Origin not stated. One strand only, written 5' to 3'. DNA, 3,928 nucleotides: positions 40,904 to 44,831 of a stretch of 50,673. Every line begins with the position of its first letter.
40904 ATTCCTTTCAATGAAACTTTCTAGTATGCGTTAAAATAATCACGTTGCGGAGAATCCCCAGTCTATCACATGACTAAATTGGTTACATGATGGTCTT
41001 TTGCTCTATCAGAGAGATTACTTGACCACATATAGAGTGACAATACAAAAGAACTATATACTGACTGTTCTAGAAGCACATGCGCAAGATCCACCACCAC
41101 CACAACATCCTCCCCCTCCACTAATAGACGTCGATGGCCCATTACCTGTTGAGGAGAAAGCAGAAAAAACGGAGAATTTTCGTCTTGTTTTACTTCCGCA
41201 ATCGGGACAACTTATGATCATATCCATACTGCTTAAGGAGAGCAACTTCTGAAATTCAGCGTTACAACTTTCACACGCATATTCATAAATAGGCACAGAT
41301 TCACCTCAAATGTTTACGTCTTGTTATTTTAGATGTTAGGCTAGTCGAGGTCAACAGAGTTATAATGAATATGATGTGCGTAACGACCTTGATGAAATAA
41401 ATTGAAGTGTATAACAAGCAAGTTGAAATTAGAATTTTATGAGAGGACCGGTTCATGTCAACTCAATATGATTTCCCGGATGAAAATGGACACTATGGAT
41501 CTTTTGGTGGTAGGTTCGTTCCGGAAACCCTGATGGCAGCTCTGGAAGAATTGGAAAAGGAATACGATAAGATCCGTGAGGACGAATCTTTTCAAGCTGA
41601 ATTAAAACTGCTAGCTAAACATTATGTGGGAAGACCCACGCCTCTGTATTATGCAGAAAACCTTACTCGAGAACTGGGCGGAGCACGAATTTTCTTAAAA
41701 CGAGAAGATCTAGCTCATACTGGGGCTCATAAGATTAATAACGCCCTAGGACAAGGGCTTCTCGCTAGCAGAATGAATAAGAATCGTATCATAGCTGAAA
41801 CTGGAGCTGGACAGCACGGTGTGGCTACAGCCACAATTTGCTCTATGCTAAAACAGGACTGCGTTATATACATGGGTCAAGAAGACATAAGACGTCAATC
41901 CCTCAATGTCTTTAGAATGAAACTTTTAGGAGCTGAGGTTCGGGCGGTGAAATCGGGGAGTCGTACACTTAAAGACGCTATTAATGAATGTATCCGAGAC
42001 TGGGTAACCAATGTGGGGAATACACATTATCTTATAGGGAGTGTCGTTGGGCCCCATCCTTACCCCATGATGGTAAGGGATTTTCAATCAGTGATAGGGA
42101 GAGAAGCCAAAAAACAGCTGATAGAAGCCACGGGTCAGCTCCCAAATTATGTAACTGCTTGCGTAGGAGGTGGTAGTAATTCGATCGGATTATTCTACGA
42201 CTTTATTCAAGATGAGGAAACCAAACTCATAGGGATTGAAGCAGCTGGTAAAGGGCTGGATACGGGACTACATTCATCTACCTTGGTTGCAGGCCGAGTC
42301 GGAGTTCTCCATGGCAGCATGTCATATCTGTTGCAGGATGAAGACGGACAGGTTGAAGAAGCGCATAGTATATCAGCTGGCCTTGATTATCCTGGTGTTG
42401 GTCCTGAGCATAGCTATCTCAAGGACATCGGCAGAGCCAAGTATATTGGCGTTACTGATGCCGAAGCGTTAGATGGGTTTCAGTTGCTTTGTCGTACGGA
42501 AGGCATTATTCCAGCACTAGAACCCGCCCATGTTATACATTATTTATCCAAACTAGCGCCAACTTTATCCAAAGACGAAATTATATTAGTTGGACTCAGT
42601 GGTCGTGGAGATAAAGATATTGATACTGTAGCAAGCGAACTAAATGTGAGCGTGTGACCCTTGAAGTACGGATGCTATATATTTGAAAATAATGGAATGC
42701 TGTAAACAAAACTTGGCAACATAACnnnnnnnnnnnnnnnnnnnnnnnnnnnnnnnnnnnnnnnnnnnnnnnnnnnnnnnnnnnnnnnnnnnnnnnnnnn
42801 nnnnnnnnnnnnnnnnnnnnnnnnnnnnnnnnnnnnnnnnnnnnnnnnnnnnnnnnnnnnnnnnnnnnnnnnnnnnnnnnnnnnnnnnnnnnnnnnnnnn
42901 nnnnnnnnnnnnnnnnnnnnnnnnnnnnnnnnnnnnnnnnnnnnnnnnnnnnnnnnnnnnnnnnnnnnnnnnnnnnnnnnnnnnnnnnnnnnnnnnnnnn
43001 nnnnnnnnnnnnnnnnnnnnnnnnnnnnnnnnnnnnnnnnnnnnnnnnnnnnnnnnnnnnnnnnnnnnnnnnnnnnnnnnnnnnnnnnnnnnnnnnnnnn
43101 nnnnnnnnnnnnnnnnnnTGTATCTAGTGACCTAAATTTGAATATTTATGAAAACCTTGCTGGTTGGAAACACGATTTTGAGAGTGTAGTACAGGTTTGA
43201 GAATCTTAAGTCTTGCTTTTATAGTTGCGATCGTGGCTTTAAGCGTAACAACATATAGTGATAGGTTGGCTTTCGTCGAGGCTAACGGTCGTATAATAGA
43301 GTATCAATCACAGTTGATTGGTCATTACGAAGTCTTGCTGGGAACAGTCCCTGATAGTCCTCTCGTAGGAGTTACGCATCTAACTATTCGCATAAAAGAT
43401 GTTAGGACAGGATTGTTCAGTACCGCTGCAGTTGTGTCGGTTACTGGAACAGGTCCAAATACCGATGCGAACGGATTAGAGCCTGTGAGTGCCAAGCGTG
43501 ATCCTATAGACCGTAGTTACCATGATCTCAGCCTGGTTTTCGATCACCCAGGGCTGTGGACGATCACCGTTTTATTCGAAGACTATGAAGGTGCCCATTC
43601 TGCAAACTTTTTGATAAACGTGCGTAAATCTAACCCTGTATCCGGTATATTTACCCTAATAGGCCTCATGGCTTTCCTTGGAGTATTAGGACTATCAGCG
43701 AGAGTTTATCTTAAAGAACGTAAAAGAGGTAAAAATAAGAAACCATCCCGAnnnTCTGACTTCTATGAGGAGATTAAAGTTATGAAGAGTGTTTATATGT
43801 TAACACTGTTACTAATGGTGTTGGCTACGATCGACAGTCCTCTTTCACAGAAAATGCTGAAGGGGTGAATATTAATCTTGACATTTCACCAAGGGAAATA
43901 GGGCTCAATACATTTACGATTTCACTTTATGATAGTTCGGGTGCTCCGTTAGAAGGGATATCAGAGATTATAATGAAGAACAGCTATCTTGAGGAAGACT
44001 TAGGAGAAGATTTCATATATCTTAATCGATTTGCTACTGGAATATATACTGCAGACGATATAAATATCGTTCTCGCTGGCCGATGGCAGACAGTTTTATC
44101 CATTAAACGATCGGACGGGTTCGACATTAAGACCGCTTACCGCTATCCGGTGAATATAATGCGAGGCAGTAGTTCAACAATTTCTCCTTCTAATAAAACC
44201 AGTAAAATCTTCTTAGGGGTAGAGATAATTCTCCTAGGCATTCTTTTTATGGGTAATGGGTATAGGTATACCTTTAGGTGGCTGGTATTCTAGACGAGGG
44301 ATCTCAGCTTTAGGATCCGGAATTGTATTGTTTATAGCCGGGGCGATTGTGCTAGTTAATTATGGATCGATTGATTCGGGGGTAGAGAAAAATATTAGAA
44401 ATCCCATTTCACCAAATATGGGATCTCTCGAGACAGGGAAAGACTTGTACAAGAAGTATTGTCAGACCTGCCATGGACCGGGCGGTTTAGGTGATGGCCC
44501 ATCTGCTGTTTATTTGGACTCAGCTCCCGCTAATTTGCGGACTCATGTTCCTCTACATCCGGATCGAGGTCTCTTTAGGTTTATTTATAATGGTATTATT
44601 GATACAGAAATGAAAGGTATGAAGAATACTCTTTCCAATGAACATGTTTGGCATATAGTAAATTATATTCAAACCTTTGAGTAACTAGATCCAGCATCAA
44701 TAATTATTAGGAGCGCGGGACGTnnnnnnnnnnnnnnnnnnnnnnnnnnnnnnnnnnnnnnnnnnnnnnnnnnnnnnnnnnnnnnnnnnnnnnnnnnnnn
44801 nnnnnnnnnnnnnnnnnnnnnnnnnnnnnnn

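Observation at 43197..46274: Uncharacterised envelope cluster: two YtkA/FixH-like domains, a c-type cytochrome and a large membrane protein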

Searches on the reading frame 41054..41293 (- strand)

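Call 94: search_protein_families(library=pfam, proteins=[window:41054-41293:-], max_evalue=0.001)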
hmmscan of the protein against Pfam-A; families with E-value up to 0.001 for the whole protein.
window:41054-41293:- (79 aa): 2 families
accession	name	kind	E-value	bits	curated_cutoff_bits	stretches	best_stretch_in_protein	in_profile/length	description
PF09723.15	Zn_ribbon_8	-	2.2e-12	47.2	34.4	1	1-39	2-40/41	Zinc ribbon domain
PF13719.11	Zn_ribbon_5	-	0.00035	20.7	29.3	0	25-35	1-11/37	zinc-ribbon domain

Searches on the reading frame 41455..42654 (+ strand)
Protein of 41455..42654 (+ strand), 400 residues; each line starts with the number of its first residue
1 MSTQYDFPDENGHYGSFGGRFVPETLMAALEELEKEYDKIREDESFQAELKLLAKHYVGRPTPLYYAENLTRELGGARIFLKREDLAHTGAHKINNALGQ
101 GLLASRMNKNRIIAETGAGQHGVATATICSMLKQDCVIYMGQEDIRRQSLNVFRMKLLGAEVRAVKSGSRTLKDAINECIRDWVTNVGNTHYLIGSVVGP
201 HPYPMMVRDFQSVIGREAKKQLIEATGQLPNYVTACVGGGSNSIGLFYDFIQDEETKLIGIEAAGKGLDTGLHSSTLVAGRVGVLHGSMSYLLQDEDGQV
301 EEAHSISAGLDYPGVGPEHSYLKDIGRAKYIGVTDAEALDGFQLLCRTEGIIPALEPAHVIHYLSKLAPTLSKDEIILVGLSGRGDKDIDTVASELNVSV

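Call 94: search_protein_families(library=pfam, proteins=[window:41455-42654:+], max_evalue=0.001)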
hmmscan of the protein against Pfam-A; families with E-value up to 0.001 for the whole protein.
window:41455-42654:+ (400 aa): 1 family
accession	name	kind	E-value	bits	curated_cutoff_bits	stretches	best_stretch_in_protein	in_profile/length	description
PF00291.31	PALP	-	1.5e-37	130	35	1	59-383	5-295/295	Pyridoxal-phosphate dependent enzyme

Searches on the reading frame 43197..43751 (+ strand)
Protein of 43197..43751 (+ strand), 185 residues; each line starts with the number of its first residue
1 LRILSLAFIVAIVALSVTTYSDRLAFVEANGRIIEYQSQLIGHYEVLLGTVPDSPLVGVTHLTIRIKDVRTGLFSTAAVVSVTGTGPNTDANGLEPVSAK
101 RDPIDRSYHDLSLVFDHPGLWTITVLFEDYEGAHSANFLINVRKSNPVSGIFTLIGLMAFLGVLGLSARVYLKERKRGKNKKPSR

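Call 4: search_protein_families(library=pfam, proteins=[window:43197-43751:+], max_evalue=1)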
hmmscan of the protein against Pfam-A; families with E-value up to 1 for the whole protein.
window:43197-43751:+ (185 aa): 0 families

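Call 6: search_protein_families(library=ncbifam, proteins=[window:43197-43751:+], max_evalue=1)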
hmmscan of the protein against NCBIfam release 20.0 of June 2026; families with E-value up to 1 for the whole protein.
window:43197-43751:+ (185 aa): 0 families

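Call 21: find_homologous_proteins(query=window:43197-43751:+)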
Query window:43197-43751:+ (185 aa): 4 proteins with E <= 0.001 among 427 candidates.
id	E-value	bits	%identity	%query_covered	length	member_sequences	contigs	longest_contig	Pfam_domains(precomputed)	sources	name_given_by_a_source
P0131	5.6e-115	399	100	100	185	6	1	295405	-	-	-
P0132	7.5e-90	317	82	100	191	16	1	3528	-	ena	-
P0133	1.9e-88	313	80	100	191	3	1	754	-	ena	-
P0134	5.6e-55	204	80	65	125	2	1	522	-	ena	-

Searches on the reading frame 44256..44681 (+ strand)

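Call 4: search_protein_families(library=pfam, proteins=[window:44256-44681:+], max_evalue=1)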
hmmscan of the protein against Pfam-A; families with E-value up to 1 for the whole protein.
window:44256-44681:+ (142 aa): 2 families
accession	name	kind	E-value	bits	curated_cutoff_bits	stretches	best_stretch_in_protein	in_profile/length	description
PF13442.11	Cytochrome_CBB3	-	6e-13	49.4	27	1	58-138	3-68/68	Cytochrome C oxidase, cbb3-type, subunit III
PF00034.26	Cytochrom_C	-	1.3e-07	33.3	21.3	1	59-140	2-88/90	Cytochrome c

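Call 6: search_protein_families(library=ncbifam, proteins=[window:44256-44681:+], max_evalue=1)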
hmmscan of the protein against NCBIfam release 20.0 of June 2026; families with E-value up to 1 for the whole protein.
window:44256-44681:+ (142 aa): 9 families
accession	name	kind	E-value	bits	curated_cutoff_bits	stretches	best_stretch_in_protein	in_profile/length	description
NF011054.0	PRK14486.1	equivalog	8.5e-15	55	447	1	41-140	198-289/294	putative bifunctional cbb3-type cytochrome c oxidase subunit II/cytochrome c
TIGR03872.1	cytochrome_MoxG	equivalog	8.9e-06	25.9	147.8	1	48-140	34-120/133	cytochrome c(L), periplasmic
NF033864.1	cytochrome579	equivalog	2.1e-05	24.4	280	1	45-97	36-90/179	cytochrome 579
NF050122.1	bc1_QcrC_actin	exception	6.8e-05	22.3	200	1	32-90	14-75/253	cytochrome bc1 complex diheme cytochrome c subunit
TIGR04494.1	c550_PedF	equivalog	0.00019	21.4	122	1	44-140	36-129/133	cytochrome c-550 PedF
TIGR00782.1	ccoP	equivalog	0.016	14.5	179.95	1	59-81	204-226/285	cytochrome-c oxidase, cbb3-type subunit III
NF040606.1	CytoC_perox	subfamily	0.041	13.1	150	1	56-75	296-315/524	di-heme-cytochrome C peroxidase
NF045773.1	cytochro_C550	exception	0.071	13.1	125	1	56-76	47-67/118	cytochrome c550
NF045774.1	cytochro_C551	exception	0.12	12.3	118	1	25-75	8-56/110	cytochrome c551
